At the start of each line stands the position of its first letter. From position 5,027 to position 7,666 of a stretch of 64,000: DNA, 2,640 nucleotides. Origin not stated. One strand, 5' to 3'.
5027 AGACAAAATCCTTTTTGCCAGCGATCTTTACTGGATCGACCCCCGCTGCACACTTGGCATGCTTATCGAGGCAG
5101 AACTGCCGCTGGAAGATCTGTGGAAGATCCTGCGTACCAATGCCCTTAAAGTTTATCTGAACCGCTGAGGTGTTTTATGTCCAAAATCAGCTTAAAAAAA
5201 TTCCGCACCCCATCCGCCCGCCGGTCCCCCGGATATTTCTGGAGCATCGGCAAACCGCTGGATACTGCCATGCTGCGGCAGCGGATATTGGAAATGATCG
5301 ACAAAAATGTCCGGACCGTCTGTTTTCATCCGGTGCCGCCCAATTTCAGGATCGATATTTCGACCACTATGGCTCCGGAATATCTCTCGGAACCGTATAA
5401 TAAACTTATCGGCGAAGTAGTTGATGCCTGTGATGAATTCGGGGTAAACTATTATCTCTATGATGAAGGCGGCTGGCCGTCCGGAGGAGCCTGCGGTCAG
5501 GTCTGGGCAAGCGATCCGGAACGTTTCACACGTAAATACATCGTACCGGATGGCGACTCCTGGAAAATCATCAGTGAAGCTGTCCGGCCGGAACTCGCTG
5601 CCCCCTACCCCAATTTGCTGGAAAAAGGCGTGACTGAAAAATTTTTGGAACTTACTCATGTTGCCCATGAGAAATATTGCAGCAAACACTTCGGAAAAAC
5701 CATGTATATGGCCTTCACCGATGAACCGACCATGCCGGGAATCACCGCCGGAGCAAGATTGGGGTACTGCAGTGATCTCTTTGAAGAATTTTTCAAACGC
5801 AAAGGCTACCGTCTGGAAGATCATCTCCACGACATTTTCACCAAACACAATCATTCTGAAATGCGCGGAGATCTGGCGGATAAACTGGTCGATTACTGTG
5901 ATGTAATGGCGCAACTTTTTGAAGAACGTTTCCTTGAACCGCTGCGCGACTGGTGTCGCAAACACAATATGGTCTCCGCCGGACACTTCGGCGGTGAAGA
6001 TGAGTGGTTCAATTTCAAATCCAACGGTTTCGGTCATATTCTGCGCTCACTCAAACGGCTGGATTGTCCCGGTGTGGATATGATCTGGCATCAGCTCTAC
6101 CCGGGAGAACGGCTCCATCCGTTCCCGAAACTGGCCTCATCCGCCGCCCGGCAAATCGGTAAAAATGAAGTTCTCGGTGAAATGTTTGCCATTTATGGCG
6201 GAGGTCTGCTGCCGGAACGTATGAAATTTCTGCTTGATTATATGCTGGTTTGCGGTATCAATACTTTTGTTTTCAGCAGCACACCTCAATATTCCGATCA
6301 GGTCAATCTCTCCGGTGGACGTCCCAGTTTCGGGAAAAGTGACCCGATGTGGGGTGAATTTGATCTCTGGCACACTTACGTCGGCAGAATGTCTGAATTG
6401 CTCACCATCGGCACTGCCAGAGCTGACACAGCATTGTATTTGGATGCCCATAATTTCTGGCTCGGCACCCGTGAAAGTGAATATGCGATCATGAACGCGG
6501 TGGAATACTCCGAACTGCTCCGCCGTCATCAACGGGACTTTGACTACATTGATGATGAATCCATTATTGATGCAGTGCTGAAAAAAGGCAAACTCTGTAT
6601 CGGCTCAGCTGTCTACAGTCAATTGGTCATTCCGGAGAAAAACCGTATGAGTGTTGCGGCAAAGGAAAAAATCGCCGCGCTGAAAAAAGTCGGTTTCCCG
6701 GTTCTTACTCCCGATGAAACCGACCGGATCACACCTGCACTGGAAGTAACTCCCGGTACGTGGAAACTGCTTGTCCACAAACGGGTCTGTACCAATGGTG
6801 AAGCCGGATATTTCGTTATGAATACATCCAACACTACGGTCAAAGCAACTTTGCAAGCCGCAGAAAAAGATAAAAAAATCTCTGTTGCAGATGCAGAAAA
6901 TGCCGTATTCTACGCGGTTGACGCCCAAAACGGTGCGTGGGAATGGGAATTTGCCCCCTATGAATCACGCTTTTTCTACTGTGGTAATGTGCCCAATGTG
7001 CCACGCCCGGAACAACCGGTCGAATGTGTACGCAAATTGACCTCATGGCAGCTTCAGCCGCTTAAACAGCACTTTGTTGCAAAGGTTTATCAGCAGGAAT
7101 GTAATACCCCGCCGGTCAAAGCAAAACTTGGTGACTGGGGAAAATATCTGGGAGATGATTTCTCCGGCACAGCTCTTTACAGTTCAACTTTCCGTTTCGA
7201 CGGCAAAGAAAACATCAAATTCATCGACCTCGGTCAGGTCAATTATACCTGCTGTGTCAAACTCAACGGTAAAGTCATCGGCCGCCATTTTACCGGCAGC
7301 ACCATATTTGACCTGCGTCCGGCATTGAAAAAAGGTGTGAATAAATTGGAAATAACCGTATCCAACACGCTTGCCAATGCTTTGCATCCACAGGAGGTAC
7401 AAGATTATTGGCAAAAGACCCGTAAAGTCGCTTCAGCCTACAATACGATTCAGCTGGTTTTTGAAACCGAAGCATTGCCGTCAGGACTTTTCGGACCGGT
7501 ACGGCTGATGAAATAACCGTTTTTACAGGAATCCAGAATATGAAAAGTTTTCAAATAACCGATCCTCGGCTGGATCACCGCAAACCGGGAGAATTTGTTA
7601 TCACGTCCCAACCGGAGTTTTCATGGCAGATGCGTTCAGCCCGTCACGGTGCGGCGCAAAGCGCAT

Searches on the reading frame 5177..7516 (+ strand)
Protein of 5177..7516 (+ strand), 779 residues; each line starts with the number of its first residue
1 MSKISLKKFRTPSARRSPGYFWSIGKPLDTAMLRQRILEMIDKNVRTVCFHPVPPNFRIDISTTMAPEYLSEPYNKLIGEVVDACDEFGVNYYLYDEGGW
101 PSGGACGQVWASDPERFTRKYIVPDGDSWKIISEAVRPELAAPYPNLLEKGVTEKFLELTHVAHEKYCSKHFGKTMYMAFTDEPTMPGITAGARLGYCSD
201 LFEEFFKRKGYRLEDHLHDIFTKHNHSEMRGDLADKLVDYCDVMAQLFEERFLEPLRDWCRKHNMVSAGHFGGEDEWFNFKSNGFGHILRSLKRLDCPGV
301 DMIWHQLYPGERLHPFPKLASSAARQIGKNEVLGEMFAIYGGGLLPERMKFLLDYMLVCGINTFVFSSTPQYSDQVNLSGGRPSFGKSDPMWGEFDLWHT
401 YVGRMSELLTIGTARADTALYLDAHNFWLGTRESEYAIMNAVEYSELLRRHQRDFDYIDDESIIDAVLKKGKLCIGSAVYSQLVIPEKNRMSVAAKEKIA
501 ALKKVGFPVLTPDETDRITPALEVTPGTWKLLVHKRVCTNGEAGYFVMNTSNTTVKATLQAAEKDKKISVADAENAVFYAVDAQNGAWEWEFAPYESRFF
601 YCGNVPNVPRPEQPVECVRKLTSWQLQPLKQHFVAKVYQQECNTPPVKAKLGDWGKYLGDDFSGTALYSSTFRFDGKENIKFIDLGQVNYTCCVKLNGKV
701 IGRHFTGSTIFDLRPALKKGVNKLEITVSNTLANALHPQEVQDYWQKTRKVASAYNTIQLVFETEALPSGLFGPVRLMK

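Call 62: search_protein_families(library=pfam, proteins=[window:5177-7516:+], max_evalue=0.01)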
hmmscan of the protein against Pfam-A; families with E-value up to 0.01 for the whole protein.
window:5177-7516:+ (779 aa): 2 families
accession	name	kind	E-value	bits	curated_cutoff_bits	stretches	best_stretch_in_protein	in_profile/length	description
PF17132.9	Glyco_hydro_106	-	4.1e-15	55.8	29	1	197-562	315-674/743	alpha-L-rhamnosidase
PF22666.2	Glyco_hydro_2_N2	-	0.0014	19.2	27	1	667-746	51-136/167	Glycosyl hydrolase 2 galactose-binding domain-like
